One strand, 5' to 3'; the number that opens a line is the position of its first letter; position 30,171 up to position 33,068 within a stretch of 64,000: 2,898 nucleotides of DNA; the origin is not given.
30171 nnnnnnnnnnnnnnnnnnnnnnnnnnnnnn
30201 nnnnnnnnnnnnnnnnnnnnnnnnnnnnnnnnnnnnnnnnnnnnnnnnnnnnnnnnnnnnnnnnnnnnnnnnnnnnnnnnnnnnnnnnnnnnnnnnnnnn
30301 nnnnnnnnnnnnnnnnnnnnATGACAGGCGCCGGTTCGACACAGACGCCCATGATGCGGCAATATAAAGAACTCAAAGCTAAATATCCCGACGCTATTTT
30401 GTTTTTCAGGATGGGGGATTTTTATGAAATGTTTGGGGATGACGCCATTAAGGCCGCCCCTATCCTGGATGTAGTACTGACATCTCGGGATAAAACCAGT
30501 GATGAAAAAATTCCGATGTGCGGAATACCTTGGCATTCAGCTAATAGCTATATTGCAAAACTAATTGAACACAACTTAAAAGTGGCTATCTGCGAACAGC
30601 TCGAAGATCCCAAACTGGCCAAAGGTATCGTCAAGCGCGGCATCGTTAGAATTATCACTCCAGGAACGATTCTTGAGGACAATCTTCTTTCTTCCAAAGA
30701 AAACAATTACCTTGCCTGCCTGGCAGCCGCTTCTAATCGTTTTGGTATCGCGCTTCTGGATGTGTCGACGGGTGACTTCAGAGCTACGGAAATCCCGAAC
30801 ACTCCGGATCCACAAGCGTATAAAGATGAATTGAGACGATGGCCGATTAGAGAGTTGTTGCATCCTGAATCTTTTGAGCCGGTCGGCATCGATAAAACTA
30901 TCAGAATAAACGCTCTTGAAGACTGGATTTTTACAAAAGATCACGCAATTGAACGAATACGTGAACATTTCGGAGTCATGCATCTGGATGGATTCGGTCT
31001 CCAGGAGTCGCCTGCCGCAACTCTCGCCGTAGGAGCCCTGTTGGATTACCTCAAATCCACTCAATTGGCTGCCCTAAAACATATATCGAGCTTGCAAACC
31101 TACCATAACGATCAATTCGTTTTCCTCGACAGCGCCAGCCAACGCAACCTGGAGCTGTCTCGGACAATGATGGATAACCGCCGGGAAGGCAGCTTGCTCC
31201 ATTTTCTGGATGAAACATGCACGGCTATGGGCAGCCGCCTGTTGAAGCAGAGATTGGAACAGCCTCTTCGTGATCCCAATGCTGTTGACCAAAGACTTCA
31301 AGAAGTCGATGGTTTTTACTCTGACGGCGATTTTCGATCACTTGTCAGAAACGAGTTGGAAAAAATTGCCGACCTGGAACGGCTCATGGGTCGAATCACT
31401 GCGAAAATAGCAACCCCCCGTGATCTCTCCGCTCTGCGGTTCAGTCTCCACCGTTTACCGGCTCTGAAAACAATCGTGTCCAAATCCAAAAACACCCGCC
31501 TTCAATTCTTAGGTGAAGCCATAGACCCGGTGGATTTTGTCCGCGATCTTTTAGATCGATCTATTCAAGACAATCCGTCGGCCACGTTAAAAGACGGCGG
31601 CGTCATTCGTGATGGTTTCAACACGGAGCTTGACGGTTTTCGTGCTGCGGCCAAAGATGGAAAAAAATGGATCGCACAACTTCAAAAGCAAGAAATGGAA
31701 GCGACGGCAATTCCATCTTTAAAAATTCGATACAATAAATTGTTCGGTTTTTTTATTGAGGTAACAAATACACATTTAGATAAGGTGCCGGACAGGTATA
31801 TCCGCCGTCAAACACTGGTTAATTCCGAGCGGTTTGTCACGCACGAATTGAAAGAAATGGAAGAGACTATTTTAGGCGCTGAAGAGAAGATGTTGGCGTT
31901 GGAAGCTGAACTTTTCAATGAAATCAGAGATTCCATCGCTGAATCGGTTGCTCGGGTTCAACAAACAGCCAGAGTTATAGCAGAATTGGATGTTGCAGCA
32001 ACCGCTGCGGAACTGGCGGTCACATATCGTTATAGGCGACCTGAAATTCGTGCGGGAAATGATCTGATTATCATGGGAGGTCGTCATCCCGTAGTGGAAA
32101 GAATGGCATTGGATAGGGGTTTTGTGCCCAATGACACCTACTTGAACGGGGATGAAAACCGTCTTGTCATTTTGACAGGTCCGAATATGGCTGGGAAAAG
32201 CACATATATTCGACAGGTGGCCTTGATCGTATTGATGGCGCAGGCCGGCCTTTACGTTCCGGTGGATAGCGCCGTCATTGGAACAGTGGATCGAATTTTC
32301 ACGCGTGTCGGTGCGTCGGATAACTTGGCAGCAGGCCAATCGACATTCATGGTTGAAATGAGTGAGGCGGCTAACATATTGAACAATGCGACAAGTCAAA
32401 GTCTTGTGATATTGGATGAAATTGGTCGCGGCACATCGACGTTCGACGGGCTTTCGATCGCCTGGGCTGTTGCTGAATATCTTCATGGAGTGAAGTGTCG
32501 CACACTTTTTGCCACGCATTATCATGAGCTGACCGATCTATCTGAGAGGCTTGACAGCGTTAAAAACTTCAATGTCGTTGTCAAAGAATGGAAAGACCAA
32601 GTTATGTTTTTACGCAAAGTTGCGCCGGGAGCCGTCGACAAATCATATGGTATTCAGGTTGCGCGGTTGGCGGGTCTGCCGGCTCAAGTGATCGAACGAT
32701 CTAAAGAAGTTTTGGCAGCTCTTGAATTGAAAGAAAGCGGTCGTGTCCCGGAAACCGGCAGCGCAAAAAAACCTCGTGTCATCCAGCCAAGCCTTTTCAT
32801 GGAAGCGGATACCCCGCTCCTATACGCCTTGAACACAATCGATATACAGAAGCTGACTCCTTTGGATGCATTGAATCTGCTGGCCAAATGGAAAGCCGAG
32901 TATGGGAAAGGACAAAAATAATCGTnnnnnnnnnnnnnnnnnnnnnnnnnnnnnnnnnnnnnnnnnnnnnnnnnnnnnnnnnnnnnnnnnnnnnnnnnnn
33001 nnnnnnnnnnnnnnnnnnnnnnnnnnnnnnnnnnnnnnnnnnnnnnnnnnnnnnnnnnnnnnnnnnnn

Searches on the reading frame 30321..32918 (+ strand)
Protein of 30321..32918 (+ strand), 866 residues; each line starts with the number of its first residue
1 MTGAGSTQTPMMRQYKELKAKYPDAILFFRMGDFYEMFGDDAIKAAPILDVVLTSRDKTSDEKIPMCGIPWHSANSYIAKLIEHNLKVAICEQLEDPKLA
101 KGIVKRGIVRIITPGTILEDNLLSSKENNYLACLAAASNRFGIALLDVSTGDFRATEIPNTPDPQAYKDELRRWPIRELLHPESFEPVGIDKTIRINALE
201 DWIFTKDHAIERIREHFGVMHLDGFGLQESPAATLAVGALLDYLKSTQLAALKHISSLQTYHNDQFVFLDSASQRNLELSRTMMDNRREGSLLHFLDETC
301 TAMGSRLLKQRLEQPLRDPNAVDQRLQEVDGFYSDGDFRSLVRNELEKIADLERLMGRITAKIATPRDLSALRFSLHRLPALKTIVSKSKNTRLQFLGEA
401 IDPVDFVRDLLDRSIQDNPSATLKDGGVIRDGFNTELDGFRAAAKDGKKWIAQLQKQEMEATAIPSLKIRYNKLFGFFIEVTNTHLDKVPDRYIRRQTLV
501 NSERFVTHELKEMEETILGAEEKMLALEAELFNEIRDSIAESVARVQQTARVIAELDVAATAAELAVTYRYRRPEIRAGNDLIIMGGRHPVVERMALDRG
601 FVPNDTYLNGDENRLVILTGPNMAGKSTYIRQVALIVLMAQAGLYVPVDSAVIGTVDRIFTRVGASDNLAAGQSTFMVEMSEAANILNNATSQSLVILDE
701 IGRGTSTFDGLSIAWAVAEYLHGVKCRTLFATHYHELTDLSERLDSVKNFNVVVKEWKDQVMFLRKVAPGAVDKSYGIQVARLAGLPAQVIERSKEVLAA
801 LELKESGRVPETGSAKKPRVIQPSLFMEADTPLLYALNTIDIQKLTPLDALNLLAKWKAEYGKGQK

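Call 48: find_encoding_contigs(protein=window:30321-32918:+, flank=10000, max_places=2)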
Protein window:30321-32918:+ (866 aa): 18 contigs read that carry it; 2 places shown.
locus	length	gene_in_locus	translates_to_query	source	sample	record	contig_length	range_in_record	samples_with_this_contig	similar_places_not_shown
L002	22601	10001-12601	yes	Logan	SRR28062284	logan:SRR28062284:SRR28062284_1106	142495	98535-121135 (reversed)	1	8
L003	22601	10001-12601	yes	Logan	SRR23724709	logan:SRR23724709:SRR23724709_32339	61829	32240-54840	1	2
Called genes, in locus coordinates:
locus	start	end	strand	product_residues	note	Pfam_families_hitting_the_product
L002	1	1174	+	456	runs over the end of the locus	PF00072:Response_reg, PF00158:Sigma54_activat, PF14532:Sigma54_activ_2, PF00004:AAA (weak), PF07726:AAA_3 (weak), PF07728:AAA_5, PF25601:AAA_lid_14, PF02954:HTH_8 (weak), +1 more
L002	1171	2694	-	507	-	PF02310:B12-binding, PF04055:Radical_SAM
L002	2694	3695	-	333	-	PF13489:Methyltransf_23, PF08241:Methyltransf_11, PF08242:Methyltransf_12 (faint), PF13649:Methyltransf_25, PF13847:Methyltransf_31 (weak)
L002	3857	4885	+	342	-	PF00294:PfkB, PF08543:Phos_pyr_kin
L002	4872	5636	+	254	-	PF02348:CTP_transf_3, PF12804:NTP_transf_3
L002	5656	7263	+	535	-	PF06418:CTP_synth_N, PF00117:GATase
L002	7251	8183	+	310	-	PF03279:Lip_A_acyltrans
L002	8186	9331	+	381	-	PF13431:TPR_17 (faint), PF13428:TPR_14 (faint), PF13432:TPR_16 (faint), PF14559:TPR_19 (faint), PF13424:TPR_12 (faint), PF07719:TPR_2 (faint)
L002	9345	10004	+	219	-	PF13428:TPR_14 (faint)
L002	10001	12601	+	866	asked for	PF01624:MutS_I, PF05188:MutS_II, PF05192:MutS_III, PF05190:MutS_IV, PF00488:MutS_V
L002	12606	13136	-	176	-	PF13302:Acetyltransf_3 (weak), PF00583:Acetyltransf_1, PF13523:Acetyltransf_8 (weak), PF13673:Acetyltransf_10, PF13508:Acetyltransf_7, PF14542:Acetyltransf_CG (weak), PF08445:FR47 (weak)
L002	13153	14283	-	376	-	PF13439:Glyco_transf_4, PF13579:Glyco_trans_4_4, PF20706:GT4-conflict (weak), PF00534:Glycos_transf_1, PF13692:Glyco_trans_1_4, PF13524:Glyco_trans_1_2 (weak)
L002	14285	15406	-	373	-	PF13439:Glyco_transf_4, PF13579:Glyco_trans_4_4, PF00534:Glycos_transf_1, PF13692:Glyco_trans_1_4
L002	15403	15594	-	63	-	PF03966:Trm112p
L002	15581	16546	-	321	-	PF01073:3Beta_HSD, PF01370:Epimerase, PF02719:Polysacc_synt_2, PF04321:RmlD_sub_bind, PF13460:NAD_binding_10 (weak), PF16363:GDP_Man_Dehyd, PF07993:NAD_binding_4 (weak)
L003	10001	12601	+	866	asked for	PF01624:MutS_I, PF05188:MutS_II, PF05192:MutS_III, PF05190:MutS_IV, PF00488:MutS_V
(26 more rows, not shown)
